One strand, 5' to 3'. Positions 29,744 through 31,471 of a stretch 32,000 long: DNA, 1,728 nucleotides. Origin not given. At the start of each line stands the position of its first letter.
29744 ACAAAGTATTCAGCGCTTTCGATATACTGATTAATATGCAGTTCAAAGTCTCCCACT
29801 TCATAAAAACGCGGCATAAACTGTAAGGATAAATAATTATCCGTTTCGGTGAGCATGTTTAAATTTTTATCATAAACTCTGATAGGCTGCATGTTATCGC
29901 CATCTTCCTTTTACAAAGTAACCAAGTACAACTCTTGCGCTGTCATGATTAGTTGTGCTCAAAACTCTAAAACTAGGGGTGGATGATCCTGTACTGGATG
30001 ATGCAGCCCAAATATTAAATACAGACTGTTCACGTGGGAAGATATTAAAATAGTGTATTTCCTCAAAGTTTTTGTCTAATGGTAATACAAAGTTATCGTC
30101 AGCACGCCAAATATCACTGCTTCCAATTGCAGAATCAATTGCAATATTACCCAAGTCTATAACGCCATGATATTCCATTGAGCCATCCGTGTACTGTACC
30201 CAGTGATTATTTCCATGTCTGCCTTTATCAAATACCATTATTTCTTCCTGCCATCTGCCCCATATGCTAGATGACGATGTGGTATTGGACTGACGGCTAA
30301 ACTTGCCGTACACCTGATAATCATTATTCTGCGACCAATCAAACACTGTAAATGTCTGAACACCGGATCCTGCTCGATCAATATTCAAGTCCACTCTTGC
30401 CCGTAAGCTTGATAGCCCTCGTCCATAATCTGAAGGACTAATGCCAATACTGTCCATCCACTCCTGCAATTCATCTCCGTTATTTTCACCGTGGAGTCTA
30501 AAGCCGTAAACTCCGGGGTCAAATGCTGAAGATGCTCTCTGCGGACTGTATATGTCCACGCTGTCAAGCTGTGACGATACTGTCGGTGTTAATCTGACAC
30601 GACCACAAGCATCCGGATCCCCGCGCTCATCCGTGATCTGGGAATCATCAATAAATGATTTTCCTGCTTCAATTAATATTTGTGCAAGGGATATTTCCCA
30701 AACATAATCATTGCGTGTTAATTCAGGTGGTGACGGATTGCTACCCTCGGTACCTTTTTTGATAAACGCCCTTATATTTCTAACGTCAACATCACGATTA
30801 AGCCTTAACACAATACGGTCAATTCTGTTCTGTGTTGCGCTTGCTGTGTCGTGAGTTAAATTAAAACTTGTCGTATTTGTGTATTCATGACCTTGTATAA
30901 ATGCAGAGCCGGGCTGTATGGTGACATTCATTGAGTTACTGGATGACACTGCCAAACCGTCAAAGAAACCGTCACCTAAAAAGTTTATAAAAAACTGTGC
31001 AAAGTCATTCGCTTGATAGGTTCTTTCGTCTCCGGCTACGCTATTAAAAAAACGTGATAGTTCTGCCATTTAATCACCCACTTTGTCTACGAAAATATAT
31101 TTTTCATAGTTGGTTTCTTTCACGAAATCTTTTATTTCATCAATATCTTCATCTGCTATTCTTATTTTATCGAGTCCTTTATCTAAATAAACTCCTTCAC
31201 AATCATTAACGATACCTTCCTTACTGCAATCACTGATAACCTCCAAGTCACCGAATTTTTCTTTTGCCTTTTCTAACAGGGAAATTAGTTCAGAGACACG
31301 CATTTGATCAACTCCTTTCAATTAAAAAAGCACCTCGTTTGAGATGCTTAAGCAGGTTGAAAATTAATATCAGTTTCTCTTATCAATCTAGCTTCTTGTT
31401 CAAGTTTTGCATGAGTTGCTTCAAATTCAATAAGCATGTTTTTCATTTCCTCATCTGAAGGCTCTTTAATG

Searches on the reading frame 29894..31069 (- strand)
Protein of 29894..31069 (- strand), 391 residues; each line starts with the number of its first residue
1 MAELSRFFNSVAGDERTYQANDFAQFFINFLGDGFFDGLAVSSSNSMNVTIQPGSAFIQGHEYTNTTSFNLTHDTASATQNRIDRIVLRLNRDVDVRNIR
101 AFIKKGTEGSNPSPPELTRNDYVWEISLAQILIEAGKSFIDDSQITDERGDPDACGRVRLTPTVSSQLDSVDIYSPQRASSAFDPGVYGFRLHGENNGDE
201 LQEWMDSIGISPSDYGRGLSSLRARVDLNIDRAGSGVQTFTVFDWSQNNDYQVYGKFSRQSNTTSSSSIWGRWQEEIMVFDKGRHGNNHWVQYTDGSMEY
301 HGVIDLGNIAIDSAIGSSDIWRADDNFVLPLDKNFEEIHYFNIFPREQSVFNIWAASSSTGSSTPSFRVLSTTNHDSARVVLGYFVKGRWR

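Call 5: search_protein_families(library=pfam, proteins=[window:29894-31069:-], max_evalue=0.01)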
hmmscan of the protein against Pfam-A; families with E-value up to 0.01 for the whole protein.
window:29894-31069:- (391 aa): 0 families

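Call 7: find_encoding_contigs(protein=window:29897-31069:-, flank=10000, max_places=6)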
Protein window:29897-31069:- (391 aa): no gene with exactly this product is on record in the collection.

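Call 68: search_protein_families(library=phrogs, proteins=[window:29894-31069:-], max_evalue=0.001)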
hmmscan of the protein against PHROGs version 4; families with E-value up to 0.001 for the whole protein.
window:29894-31069:- (391 aa): 9 families
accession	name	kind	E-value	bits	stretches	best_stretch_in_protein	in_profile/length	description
phrog_5339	-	head and packaging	7e-60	204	1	1-180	4-189/633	virion structural protein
phrog_1220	-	head and packaging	7.9e-54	184.9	1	1-159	6-162/574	head protein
phrog_27282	-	unknown function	7.4e-50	171.2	1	1-159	1-163/445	-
phrog_9534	-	head and packaging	8e-44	151.5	1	4-160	3-159/303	head protein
phrog_35103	-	unknown function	1.1e-24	87.6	1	4-161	3-162/916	-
phrog_18805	-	unknown function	1.6e-16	61.2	1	1-159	1-162/457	-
phrog_17342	-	unknown function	2.6e-15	57.6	1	48-163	57-171/326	-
phrog_3398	-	head and packaging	1.8e-07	31.9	1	34-150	42-167/359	virion structural protein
phrog_13571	-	head and packaging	2e-06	28.3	1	19-132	17-132/356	virion structural protein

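Call 93: find_related_loci(query=window:29897-31069:-, collection=viral_contigs, flank=10000)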
Query window:29897-31069:- (391 aa) in viral_contigs; peptide patterns used: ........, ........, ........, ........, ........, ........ (x = any residue, [..] = any of these).
4 stretches matched a pattern; 2 encode a relative of the query (tblastn E <= 1e-3); 2 distinct loci.
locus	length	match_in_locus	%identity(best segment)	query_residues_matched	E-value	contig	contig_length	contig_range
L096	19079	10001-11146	49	1-391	4e-122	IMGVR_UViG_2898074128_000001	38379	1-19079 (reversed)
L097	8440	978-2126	50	1-391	1e-118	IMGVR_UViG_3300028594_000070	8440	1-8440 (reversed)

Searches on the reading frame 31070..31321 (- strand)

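Call 68: search_protein_families(library=phrogs, proteins=[window:31070-31321:-], max_evalue=0.001)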
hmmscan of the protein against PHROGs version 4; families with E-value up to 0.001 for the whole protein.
window:31070-31321:- (83 aa): 2 families
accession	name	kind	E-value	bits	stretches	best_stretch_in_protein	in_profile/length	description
phrog_10692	-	unknown function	4e-05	24.7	1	7-67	1-68/72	-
phrog_38414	-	unknown function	0.00017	22.7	1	7-32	1-26/58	-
